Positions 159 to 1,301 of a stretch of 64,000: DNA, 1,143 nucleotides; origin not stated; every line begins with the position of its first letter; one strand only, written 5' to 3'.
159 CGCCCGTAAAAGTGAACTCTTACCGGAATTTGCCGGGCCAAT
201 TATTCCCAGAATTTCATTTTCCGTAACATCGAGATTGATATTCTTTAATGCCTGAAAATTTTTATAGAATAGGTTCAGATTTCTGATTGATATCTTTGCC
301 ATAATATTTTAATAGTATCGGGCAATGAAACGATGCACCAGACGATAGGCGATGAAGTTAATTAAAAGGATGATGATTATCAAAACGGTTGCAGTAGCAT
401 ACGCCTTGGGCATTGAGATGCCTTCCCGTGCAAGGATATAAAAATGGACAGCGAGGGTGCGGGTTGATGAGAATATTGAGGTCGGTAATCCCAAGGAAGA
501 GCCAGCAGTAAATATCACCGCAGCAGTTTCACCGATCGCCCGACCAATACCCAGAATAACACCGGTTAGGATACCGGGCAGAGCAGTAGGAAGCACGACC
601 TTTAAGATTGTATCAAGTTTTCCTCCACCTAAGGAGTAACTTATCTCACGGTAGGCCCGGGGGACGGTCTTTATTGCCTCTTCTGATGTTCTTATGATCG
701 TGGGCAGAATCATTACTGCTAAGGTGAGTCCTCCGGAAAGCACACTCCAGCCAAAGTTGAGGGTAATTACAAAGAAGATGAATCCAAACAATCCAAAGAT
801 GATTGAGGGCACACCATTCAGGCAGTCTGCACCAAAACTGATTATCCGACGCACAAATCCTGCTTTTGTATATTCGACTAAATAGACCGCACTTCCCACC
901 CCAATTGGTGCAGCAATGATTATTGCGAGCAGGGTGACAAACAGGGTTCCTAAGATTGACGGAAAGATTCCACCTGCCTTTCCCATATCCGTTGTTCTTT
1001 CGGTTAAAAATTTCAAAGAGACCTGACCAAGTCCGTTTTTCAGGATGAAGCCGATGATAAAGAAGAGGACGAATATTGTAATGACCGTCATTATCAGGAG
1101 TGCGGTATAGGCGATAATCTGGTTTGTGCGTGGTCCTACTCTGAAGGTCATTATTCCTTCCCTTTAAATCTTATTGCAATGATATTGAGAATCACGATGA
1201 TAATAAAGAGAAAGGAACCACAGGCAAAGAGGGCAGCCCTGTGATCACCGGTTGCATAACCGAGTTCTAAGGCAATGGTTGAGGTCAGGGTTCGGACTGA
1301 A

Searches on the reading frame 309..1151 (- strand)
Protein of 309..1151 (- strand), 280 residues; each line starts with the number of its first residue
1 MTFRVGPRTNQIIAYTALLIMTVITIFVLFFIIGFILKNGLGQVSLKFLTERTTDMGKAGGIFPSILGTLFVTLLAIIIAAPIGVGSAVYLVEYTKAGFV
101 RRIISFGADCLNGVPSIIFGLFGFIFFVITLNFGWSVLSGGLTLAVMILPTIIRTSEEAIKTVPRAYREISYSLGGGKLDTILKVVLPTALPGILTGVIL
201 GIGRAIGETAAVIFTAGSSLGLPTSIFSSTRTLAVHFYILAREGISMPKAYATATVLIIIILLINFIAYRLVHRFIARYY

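Call 45: find_encoding_contigs(protein=window:309-1151:-, flank=10000, max_places=3)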
Protein window:309-1151:- (280 aa): 2 contigs read that carry it; 2 places shown.
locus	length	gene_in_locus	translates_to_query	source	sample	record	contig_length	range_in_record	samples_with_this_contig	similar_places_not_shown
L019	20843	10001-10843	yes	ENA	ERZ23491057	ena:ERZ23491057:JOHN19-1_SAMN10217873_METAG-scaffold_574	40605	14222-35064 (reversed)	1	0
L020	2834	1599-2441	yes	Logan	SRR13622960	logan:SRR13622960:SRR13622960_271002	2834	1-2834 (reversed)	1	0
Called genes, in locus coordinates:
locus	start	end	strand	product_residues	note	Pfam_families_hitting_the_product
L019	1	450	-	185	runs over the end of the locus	PF04893:Yip1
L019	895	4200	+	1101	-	PF25023:TEN_YD-shell (faint), PF05593:RHS_repeat, PF03527:RHS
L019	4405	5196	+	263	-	PF02517:Rce1-like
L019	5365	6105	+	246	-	-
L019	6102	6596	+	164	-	-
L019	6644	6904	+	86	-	-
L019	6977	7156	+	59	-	-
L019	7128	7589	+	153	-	-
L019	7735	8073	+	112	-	-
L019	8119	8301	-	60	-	-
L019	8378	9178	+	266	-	PF12849:PBP_like_2, PF13531:SBP_bac_11 (faint), PF12727:PBP_like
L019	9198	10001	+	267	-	PF00528:BPD_transp_1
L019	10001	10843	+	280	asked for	PF00528:BPD_transp_1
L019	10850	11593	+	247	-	PF02463:SMC_N (faint), PF13175:AAA_15 (weak), PF00005:ABC_tran, PF13304:AAA_21 (faint)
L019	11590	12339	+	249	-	PF02463:SMC_N (faint), PF00005:ABC_tran, PF13304:AAA_21 (faint)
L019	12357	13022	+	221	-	PF01895:PhoU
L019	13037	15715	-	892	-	PF01433:Peptidase_M1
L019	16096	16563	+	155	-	PF00383:dCMP_cyt_deam_1, PF14437:MafB19-deam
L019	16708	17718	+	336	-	PF04015:DUF362, PF12838:Fer4_7 (faint), PF12797:Fer4_2 (faint), PF13187:Fer4_9 (weak), PF13237:Fer4_10 (weak), PF14697:Fer4_21, PF00037:Fer4 (weak), PF12837:Fer4_6 (weak), +1 more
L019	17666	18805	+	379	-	PF11849:DUF3369 (faint), PF01590:GAF, PF13185:GAF_2, PF13492:GAF_3, PF13487:HD_5, PF01966:HD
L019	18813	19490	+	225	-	PF02616:SMC_ScpA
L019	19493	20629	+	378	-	-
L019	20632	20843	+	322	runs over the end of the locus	PF16697:Yop-YscD_cpl, PF00498:FHA, PF00990:GGDEF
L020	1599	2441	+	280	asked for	PF00528:BPD_transp_1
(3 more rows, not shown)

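Call 50: find_homologous_proteins(query=L019:13037-15715:-, max_evalue=1e-150)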
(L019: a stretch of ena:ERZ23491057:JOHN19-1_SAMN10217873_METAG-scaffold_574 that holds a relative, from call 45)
Query L019:13037-15715:- (892 aa): 81 proteins with E <= 1e-150 among 7524 candidates.
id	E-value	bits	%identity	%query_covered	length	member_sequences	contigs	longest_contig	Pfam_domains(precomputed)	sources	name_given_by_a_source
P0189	0.0e+0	2112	100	100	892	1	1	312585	PF01433.27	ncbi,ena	-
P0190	0.0e+0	1434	67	100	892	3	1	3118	PF01433.27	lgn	-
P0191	0.0e+0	1162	56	100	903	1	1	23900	PF01433.27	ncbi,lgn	-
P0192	0.0e+0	1150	55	100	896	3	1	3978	PF01433.27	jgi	-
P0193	0.0e+0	1143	54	100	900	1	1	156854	PF01433.27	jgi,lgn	-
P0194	0.0e+0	1136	53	100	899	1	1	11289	PF01433.27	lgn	-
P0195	0.0e+0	1133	54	100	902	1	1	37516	PF01433.27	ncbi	-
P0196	0.0e+0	1131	53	100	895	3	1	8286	PF01433.27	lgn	-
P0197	0.0e+0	1128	53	100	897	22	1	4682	PF01433.27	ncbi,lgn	-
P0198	0.0e+0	1124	53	100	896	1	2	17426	PF01433.27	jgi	jgi:hypothetical protein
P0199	0.0e+0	1123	54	100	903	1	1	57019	PF01433.27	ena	-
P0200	0.0e+0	1118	53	100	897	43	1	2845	PF01433.27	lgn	-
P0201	0.0e+0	1114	52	100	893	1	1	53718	PF01433.27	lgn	-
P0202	0.0e+0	1107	53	100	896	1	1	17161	PF01433.27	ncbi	-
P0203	0.0e+0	1104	53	100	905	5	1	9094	PF01433.27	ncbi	-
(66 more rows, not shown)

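Call 51: find_encoding_contigs(protein=P0190, flank=10000, max_places=4)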
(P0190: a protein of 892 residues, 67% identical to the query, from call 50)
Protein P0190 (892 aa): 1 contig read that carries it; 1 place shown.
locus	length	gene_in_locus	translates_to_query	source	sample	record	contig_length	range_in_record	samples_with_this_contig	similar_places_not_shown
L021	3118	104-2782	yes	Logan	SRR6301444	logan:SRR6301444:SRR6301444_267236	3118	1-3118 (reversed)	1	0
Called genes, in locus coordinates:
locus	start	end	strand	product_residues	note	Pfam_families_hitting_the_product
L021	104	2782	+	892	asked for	PF01433:Peptidase_M1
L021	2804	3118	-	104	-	?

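Call 52: find_encoding_contigs(protein=P0189, flank=10000, max_places=4)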
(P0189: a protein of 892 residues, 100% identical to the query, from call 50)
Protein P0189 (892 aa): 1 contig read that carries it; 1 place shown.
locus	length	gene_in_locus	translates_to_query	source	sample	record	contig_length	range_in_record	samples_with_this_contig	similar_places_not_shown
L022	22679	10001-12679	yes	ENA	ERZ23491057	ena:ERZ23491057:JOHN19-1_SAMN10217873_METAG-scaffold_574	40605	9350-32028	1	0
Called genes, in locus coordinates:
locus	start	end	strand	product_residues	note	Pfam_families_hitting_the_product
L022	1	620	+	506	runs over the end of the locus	PF00171:Aldedh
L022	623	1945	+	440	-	PF03951:Gln-synt_N, PF00120:Gln-synt_C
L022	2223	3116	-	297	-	PF00850:Hist_deacetyl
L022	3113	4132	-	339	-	PF00069:Pkinase, PF07714:PK_Tyr_Ser-Thr, PF03109:ABC1 (weak)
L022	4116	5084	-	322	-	PF16697:Yop-YscD_cpl, PF00498:FHA, PF00990:GGDEF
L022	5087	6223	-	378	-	-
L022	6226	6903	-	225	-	PF02616:SMC_ScpA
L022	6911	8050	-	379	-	PF11849:DUF3369 (faint), PF01590:GAF, PF13185:GAF_2, PF13492:GAF_3, PF13487:HD_5, PF01966:HD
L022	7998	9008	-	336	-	PF04015:DUF362, PF12838:Fer4_7 (faint), PF12797:Fer4_2 (faint), PF13187:Fer4_9 (weak), PF13237:Fer4_10 (weak), PF14697:Fer4_21, PF00037:Fer4 (weak), PF12837:Fer4_6 (weak), +1 more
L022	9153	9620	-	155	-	PF00383:dCMP_cyt_deam_1, PF14437:MafB19-deam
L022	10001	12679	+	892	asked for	PF01433:Peptidase_M1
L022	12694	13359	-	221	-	PF01895:PhoU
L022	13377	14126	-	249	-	PF02463:SMC_N (faint), PF00005:ABC_tran, PF13304:AAA_21 (faint)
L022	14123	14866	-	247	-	PF02463:SMC_N (faint), PF13175:AAA_15 (weak), PF00005:ABC_tran, PF13304:AAA_21 (faint)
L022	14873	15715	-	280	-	PF00528:BPD_transp_1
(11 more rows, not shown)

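Call 78: search_protein_families(library=ncbifam, proteins=[L019:16096-16563:+], max_evalue=0.00001)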
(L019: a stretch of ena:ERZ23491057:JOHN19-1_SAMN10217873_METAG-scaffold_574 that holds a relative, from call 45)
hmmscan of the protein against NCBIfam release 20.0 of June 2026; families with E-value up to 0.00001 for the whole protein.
L019:16096-16563:+ (155 aa): 3 families
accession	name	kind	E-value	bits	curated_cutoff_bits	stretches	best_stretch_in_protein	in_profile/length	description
NF008113.2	PRK10860.1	equivalog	8.9e-51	172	150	1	3-154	7-158/165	tRNA adenosine(34) deaminase TadA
TIGR00326.1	eubact_ribD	equivalog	6.1e-12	45.4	156.35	1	7-148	1-137/343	bifunctional diaminohydroxyphosphoribosylaminopyrimidine deaminase/5-amino-6-(5-phosphoribosylamino)uracil reductase RibD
NF008052.0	PRK10786.1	equivalog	6.4e-07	28.4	500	1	3-148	3-143/367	bifunctional diaminohydroxyphosphoribosylaminopyrimidine deaminase/5-amino-6-(5-phosphoribosylamino)uracil reductase RibD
